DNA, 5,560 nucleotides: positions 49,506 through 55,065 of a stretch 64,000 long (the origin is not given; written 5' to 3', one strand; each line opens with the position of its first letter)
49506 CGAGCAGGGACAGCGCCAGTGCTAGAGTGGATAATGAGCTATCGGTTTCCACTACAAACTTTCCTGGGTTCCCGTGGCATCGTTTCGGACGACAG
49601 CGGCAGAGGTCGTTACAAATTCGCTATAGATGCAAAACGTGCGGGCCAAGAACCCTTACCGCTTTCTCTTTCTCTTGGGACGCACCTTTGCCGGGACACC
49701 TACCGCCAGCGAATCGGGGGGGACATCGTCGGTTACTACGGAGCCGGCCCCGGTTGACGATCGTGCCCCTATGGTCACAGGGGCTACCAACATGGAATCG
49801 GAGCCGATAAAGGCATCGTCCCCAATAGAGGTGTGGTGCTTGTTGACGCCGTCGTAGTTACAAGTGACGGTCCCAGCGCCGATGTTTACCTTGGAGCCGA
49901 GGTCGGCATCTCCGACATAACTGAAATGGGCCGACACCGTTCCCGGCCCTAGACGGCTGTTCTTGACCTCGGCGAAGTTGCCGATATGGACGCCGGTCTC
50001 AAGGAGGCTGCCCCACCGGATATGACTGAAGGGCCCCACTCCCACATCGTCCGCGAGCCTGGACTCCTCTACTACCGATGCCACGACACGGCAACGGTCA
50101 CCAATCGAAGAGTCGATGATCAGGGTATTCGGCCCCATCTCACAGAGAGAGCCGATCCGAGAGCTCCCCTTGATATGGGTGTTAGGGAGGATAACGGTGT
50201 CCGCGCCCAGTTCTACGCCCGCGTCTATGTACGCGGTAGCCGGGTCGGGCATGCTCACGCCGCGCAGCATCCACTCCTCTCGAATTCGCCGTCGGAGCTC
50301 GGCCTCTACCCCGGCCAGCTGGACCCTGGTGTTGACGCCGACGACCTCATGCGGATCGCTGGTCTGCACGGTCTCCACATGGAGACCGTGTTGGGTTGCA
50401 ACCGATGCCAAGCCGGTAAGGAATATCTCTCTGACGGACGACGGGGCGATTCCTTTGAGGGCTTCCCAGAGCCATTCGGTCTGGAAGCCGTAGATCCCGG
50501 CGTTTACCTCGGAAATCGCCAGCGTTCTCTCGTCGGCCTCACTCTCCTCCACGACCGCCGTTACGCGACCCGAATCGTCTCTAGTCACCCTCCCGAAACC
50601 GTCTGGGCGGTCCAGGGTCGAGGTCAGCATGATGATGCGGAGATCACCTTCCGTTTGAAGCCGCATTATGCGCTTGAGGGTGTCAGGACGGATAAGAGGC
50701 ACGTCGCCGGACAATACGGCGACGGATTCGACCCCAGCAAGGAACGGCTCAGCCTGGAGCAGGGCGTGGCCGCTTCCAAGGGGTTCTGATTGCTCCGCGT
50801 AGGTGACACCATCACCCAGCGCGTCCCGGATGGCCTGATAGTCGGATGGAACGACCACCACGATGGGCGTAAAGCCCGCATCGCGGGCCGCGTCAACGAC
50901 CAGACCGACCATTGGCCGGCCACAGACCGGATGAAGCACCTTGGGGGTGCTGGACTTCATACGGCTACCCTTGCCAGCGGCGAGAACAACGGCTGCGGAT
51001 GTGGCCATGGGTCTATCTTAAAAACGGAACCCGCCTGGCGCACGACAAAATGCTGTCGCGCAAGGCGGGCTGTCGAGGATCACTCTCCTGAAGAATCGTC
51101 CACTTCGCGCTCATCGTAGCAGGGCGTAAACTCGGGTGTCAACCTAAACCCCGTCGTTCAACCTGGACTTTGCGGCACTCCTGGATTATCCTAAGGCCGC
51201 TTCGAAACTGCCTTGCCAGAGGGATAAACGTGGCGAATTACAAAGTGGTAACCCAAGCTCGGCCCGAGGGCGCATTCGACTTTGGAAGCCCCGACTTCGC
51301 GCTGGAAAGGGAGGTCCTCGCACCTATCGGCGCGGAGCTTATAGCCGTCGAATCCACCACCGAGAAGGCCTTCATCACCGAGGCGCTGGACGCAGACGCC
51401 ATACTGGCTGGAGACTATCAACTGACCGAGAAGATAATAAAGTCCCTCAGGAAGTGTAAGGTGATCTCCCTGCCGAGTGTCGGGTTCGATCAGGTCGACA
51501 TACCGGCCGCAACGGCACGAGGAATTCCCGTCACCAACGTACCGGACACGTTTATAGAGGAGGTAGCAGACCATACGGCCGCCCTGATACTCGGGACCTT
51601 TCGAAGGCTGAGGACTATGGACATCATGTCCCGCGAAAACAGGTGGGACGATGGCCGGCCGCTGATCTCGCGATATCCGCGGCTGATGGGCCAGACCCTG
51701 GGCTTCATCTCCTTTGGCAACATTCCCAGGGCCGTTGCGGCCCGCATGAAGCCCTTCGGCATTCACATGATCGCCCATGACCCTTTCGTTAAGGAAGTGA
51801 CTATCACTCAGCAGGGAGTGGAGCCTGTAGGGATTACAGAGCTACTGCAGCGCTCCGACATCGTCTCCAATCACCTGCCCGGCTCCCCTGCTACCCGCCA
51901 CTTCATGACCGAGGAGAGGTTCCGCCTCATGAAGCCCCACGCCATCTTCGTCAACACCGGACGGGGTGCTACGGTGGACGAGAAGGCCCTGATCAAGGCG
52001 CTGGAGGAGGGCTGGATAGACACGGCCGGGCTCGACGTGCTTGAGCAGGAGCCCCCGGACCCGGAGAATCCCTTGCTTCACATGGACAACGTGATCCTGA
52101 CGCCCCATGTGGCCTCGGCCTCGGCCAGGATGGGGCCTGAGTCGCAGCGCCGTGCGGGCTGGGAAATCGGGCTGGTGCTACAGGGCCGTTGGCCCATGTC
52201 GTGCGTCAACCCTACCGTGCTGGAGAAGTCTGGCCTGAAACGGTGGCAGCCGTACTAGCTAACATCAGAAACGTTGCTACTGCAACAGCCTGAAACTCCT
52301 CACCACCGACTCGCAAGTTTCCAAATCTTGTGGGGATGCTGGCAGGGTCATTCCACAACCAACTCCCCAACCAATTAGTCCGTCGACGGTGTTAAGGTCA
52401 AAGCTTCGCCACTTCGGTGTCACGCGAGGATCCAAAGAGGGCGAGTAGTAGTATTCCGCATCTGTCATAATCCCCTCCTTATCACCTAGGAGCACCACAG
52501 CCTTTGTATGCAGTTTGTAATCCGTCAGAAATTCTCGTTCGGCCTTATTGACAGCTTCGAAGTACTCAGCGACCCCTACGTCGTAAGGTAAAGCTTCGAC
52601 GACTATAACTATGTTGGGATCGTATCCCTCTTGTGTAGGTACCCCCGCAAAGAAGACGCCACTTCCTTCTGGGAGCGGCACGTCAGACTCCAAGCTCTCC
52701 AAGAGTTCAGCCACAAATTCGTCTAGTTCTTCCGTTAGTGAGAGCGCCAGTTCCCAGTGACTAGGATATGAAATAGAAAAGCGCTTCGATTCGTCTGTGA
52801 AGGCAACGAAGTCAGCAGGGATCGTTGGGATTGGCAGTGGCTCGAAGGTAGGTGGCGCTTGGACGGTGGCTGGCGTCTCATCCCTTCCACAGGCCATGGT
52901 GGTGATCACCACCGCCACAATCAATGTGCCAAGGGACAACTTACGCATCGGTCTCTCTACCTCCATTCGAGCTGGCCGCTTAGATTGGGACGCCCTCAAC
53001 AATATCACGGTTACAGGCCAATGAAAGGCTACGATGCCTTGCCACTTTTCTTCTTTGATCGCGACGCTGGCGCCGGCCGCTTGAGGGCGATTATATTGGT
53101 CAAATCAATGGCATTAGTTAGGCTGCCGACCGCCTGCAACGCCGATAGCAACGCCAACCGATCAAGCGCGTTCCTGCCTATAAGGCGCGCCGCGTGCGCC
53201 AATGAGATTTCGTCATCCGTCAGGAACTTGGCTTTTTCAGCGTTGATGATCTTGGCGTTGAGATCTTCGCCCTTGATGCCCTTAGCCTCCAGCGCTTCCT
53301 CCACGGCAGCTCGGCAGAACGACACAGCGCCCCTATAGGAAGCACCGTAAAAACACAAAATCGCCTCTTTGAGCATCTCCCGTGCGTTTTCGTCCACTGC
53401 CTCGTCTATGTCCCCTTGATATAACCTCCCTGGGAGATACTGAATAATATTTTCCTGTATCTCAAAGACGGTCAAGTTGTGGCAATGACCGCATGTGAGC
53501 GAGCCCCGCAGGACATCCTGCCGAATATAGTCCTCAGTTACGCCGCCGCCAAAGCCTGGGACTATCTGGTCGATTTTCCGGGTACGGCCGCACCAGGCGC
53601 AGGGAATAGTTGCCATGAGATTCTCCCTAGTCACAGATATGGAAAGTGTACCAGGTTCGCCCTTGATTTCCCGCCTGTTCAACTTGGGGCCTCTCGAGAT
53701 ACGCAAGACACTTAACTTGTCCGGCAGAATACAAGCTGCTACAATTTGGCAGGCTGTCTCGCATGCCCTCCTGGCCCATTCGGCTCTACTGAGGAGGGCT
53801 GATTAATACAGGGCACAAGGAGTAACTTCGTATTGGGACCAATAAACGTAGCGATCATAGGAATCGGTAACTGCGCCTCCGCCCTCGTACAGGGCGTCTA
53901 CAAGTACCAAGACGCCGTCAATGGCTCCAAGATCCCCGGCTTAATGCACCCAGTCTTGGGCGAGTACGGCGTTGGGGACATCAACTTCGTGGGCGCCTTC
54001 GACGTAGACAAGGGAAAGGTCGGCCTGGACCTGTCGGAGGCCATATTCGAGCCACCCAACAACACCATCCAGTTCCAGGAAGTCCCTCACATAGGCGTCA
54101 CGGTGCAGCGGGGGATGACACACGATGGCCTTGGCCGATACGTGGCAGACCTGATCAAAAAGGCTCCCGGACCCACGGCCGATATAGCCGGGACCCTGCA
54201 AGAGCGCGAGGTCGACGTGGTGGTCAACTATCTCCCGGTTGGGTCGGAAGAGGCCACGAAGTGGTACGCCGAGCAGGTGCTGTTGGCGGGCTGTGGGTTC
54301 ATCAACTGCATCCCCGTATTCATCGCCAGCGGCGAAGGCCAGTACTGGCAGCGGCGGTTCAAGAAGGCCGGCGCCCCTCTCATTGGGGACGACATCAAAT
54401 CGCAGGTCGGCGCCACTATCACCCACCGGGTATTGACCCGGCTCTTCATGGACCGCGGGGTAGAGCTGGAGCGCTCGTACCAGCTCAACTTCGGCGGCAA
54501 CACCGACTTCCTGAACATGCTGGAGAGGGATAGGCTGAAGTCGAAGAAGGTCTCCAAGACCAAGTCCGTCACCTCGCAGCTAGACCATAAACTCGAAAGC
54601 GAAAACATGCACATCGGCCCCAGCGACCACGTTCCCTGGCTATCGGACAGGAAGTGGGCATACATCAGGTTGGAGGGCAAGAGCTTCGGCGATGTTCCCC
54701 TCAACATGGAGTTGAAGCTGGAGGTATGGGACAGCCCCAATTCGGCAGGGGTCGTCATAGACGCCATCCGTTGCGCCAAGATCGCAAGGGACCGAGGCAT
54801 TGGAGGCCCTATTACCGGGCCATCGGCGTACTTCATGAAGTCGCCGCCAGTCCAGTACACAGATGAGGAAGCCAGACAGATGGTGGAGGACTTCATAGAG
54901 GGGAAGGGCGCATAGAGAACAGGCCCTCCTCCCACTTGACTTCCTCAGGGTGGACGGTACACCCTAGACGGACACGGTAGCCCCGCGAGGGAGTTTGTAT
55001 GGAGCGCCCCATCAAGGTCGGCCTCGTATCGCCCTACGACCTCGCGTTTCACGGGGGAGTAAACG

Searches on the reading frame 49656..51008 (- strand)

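Call 8: search_protein_families(library=pfam, proteins=[window:49656-51008:-], max_evalue=0.001)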
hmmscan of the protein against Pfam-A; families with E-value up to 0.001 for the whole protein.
window:49656-51008:- (450 aa): 7 families
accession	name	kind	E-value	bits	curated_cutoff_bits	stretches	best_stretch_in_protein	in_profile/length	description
PF12804.13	NTP_transf_3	-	8.4e-21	75.2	27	1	6-127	1-120/160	MobA-like NTP transferase domain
PF00132.30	Hexapep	-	1.1e-20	72.7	27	2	392-426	1-35/36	Bacterial transferase hexapeptide (six repeats)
PF00483.29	NTP_transferase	-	6.3e-17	62.4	21.2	1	6-211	2-216/245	Nucleotidyl transferase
PF25084.1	LbH_EIF2B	-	8.9e-11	42.2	54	1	258-346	15-103/105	EIF2B subunit epsilon LbH domain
PF14602.12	Hexapep_2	-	2.6e-06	27.5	27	1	393-426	2-33/34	Hexapeptide repeat of succinyl-transferase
PF01128.25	IspD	-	3.2e-06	27.5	27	1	5-66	2-65/221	2-C-methyl-D-erythritol 4-phosphate cytidylyltransferase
PF02348.25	CTP_transf_3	-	0.0005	20.4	22.6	1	22-116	15-112/217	Cytidylyltransferase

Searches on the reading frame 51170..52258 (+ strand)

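Call 8: search_protein_families(library=pfam, proteins=[window:51170-52258:+], max_evalue=0.001)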
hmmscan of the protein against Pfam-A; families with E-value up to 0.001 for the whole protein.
window:51170-52258:+ (362 aa): 2 families
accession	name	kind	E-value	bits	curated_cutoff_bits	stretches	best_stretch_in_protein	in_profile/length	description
PF02826.25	2-Hacid_dh_C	-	1.4e-57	194.4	25.1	1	138-315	2-178/178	D-isomer specific 2-hydroxyacid dehydrogenase, NAD binding domain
PF00389.36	2-Hacid_dh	-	1.8e-20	73.5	24.6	1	52-248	14-106/134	D-isomer specific 2-hydroxyacid dehydrogenase, catalytic domain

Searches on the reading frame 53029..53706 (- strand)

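Call 8: search_protein_families(library=pfam, proteins=[window:53029-53706:-], max_evalue=0.001)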
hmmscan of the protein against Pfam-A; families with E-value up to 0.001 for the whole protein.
window:53029-53706:- (225 aa): 1 family
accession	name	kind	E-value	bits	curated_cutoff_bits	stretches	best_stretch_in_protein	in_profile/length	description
PF13643.11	DUF4145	-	1.9e-06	28.3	23.1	1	114-179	2-67/88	Domain of unknown function (DUF4145)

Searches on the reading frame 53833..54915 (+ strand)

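Call 8: search_protein_families(library=pfam, proteins=[window:53833-54915:+], max_evalue=0.001)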
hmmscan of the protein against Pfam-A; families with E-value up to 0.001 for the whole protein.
window:53833-54915:+ (360 aa): 1 family
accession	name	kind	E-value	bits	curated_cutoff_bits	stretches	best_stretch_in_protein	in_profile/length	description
PF01658.22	Inos-1-P_synth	-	4.1e-36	123.9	27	1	193-301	1-107/107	Myo-inositol-1-phosphate synthase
